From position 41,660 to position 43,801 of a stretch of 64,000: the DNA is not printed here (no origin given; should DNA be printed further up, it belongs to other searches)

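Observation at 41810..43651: Amino-acid permease (APC family) with a C-terminal EF-hand pair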

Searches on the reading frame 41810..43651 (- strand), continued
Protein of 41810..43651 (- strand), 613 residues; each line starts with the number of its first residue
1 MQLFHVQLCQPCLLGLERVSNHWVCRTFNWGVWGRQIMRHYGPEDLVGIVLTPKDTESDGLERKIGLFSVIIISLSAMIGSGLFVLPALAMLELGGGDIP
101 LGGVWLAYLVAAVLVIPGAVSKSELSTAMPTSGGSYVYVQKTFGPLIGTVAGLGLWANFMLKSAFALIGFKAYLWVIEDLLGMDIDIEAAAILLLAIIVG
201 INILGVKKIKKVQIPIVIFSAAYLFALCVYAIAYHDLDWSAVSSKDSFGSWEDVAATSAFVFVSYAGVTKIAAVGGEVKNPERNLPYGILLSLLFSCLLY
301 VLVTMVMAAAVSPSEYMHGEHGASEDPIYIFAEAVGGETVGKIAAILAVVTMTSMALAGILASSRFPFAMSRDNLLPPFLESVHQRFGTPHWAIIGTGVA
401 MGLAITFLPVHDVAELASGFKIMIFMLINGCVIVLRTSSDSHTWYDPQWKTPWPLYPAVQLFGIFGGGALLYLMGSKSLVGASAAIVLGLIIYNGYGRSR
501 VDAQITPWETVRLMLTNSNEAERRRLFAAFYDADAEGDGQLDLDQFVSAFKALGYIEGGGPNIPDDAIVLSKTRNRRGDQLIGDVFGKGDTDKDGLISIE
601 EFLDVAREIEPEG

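Call 31: search_protein_families(library=pfam, alignment_id=A3, max_evalue=0.0001)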
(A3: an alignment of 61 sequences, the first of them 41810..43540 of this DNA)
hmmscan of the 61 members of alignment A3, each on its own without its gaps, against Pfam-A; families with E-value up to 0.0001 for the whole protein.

A. member 1, window:41810-43540:- (576 aa): 6 families
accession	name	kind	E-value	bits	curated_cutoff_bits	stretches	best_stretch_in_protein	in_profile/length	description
PF13520.12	AA_permease_2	-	8.1e-44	150.7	27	1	28-428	1-399/427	Amino acid permease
PF00324.27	AA_permease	-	8.4e-32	110.9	24.6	1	33-397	2-380/470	Amino acid permease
PF00036.39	EF-hand_1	-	1.1e-09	37.5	25.4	0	547-570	4-27/29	EF hand domain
PF13499.12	EF-hand_7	-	6.8e-09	36.4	30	1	487-569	2-66/67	EF-hand domain pair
PF13405.12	EF-hand_6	-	1.7e-07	30.8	25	0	489-517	2-30/30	EF-hand domain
PF13202.12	EF-hand_5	-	3.4e-05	23.6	25.9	0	546-567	2-23/25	EF hand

B. families by the number of members that match (of 61 scanned): 13 families
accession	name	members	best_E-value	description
PF13520.12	AA_permease_2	61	4.7e-52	Amino acid permease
PF00324.27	AA_permease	61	3.7e-47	Amino acid permease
PF00359.27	PTS_EIIA_2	29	1e-27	Phosphoenolpyruvate-dependent sugar phosphotransferase system, EIIA 2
PF03845.19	Spore_permease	27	3.5e-16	Spore germination protein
PF00582.32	Usp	18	1.7e-28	Universal stress protein family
PF13906.12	AA_permease_C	8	4.3e-08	C-terminus of AA_permease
PF13499.12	EF-hand_7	3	8.1e-10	EF-hand domain pair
PF00036.39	EF-hand_1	3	1.1e-09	EF hand domain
PF13202.12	EF-hand_5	3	6.6e-06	EF hand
PF13405.12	EF-hand_6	2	1.4e-07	EF-hand domain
PF21554.2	CCC_C_2nd_pro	2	6.8e-06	Prokaryotic cation-chloride cotransporter, C-terminal domain, 2nd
PF03222.19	Trp_Tyr_perm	1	8e-08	Tryptophan/tyrosine permease family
PF13833.12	EF-hand_8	1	3.7e-05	EF-hand domain pair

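Call 36: predict_structure(alignment_id=A2)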
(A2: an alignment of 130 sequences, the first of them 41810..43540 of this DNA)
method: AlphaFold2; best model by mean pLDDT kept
length: 576 residues; sequences in the alignment: 130
mean_pLDDT: 89.4   pTM: 0.88
mean pLDDT of the five models: 89.4, 89.2, 89.1, 88.4, 88.0
residues with pLDDT >= 90: 424; 70-90: 99; 50-70: 28; < 50: 25
segments of 3 or more residues with pLDDT < 50: 1-5, 7-22
pLDDT, mean of each block of 10 residues (from residue 1): 44 38 75 94 93 88 86 98 97 93 97 97 94 91 94 96 92 91 98 98 92 93 95 89 96 97 97 92 83 97 97 95 94 96 94 95 96 90 96 97 85 96 98 95 93 97 91 93 88 87 93 83 56 57 81 94 92 63
secondary structure, 60 per line:
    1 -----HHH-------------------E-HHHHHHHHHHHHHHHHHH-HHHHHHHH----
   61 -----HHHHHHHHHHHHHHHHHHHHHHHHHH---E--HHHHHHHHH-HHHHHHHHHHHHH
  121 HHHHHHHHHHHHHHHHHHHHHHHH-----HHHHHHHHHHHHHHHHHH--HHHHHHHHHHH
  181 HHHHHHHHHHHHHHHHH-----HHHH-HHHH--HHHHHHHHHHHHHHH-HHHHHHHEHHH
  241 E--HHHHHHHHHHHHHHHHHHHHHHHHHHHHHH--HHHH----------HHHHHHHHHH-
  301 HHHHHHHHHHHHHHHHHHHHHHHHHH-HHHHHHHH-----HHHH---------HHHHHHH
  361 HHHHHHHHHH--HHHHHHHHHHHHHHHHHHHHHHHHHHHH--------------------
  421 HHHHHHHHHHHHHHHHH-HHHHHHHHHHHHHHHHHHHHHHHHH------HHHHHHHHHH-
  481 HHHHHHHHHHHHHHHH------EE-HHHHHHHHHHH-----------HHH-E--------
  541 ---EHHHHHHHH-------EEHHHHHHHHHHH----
elements in order: H30-47 H49-56 H66-91 H98-106 H108-144 H150-167 H170-197 H203-206 H208-211 H214-228 H230-236 H244-273 H276-279 H290-299 H301-326 H328-335 H341-344 H354-370 H373-400 H421-437 H439-463 H470-479 H481-496 H506-516 H545-552 H562-572
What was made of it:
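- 43454..43540 (-): N-terminal cytoplasmic segment, residues 1-29. Predicted disordered. pLDDT below 50 for residues 1-22 (call 36).
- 42101..42136 (-): Conserved juxtamembrane linker helix, residues 469-480 (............). Family motif: T-P-[FW]-x-T-[FV]-[RK]-x-x-[FLM]-x-N. Helix 470-479 in the model (call 36).
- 41993..42100 (-): EF-hand 1 (helix-loop-helix), residues 481-516. Loop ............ at 42017-42052. Non-canonical, with Gln at position 12. Helices 481-496 and 506-516 with a beta bridge at 503-504 (call 36).
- On EF-hand domain pair (Pfam PF13499 / PF00036): DSSP of the full-length model: H481-496, loop with E503-504, H506-516; then H545-552, loop with E560-561, H562-572 (call 36).
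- The AF2 full-length model has pLDDT 89.4 and pTM 0.88, with two helix-loop-helix units and inter-loop beta bridges in the tail at pLDDT 87-94 (call 36).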

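Call 42: fold_search(model_id=the predicted structure, library=pdb)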
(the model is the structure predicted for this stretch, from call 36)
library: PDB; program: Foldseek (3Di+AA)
matches with E <= 10: 793; with E <= 0.001: 333
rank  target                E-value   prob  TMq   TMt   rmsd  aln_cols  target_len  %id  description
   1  6f34_A                4.5e-20  1.00  0.68  0.84   3.7       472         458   24  Crystal structure of a bacterial cationic amino acid transporter (CAT) homologue bound to Arginine. (released 2018-02-14)
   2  5oqt_A                3.6e-19  1.00  0.67  0.84   3.9       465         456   24  Crystal structure of a bacterial cationic amino acid transporter (CAT) homologue (released 2018-02-14)
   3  9h76_A                6.4e-16  1.00  0.63  0.83   3.4       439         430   20  Bacterial LAT transporter BASC in complex with L-Ala and NB53 (released 2025-01-01)
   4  5j4i_A                1.1e-15  1.00  0.64  0.83   4.2       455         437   21  Crystal Structure of the L-arginine/agmatine antiporter from E. coli at 2.2 Angstroem resolution (released 2016-08-31)
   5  5j4n_B                1.1e-15  1.00  0.64  0.83   4.3       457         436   21  Crystal structure of the L-arginine/agmatine antiporter AdiC in complex with agmatine at 2.6 Angstroem resolution (released 2016-08-31)
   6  8j8m_B                1.1e-15  1.00  0.64  0.78   8.8       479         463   22  Overall structure of the LAT1-4F2hc bound with tryptophan (released 2024-07-10)
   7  8xxi                  1.2e-15  1.00  0.63  0.77   9.1       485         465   22  Structure of y+LAT1 bound with Leu (released 2025-01-22)
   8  7dsk_B                1.3e-15  1.00  0.64  0.78   3.2       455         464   23  Overall structure of the LAT1-4F2hc bound with JX-075 (released 2021-03-10)
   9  9fqu_A                1.8e-15  1.00  0.64  0.67   6.7       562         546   17  Cryo-EM structure of MmCAT1 bound with FrMLV-RBD in the arginine-bound inward-occluded state (released 2025-07-02)
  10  8kdg_B                3.1e-15  1.00  0.66  0.83   8.8       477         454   21  Structure of LAT1-CD98hc-Fab170 in complex with BCH, consensus map (released 2025-02-12)
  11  9fqt_A                4.5e-15  1.00  0.62  0.66   6.8       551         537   17  Cryo-EM structure of MmCAT1 bound with FrMLV-RBD in the apo inward-open state (released 2025-07-02)
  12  6f2w_A                4.7e-15  1.00  0.64  0.83   3.6       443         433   20  Bacterial asc transporter crystal structure in open to in conformation (released 2019-04-24)
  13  8xyj                  4.9e-15  1.00  0.65  0.80   8.2       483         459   22  Structure of y+LAT1 bound with Lys (released 2025-01-22)
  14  3ob6_B                5.1e-15  1.00  0.64  0.82   4.3       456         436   22  Structure of AdiC(N101A) in the open-to-out Arg+ bound conformation (released 2011-03-16)
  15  9ky5_A                5.1e-15  1.00  0.64  0.78   9.3       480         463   21  Structure of y+LAT2 bound with Arg (released 2025-04-23)
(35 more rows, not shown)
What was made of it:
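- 42152..43453 (-): 12-TM APC/LeuT-fold transport core, residues 30-463. AF2 pLDDT 89.4; Foldseek top hit 6f34_A with TM 0.84 normalised by the target (calls 36, 42).
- On APC superfamily amino-acid permease (Pfam AA_permease_2 / AA_permease): Foldseek top hits are GkApcT, BasC, AdiC, LAT1 and ApcT, with TM 0.77-0.84 normalised by the target (calls 36, 42).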

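Call 46: search_solved_structures(query=window:41810-43540:-, max_evalue=1e-25, show_alignments=1)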
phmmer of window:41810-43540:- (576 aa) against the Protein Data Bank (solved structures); distinct sequences matched with E-value up to 1e-25: 2.
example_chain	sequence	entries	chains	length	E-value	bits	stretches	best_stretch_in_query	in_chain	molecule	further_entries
6f34_A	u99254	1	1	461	2.4e-30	108.8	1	19-463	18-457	Amino acid transporter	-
5oqt_A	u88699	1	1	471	3.9e-30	108.1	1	19-464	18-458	Amino acid transporter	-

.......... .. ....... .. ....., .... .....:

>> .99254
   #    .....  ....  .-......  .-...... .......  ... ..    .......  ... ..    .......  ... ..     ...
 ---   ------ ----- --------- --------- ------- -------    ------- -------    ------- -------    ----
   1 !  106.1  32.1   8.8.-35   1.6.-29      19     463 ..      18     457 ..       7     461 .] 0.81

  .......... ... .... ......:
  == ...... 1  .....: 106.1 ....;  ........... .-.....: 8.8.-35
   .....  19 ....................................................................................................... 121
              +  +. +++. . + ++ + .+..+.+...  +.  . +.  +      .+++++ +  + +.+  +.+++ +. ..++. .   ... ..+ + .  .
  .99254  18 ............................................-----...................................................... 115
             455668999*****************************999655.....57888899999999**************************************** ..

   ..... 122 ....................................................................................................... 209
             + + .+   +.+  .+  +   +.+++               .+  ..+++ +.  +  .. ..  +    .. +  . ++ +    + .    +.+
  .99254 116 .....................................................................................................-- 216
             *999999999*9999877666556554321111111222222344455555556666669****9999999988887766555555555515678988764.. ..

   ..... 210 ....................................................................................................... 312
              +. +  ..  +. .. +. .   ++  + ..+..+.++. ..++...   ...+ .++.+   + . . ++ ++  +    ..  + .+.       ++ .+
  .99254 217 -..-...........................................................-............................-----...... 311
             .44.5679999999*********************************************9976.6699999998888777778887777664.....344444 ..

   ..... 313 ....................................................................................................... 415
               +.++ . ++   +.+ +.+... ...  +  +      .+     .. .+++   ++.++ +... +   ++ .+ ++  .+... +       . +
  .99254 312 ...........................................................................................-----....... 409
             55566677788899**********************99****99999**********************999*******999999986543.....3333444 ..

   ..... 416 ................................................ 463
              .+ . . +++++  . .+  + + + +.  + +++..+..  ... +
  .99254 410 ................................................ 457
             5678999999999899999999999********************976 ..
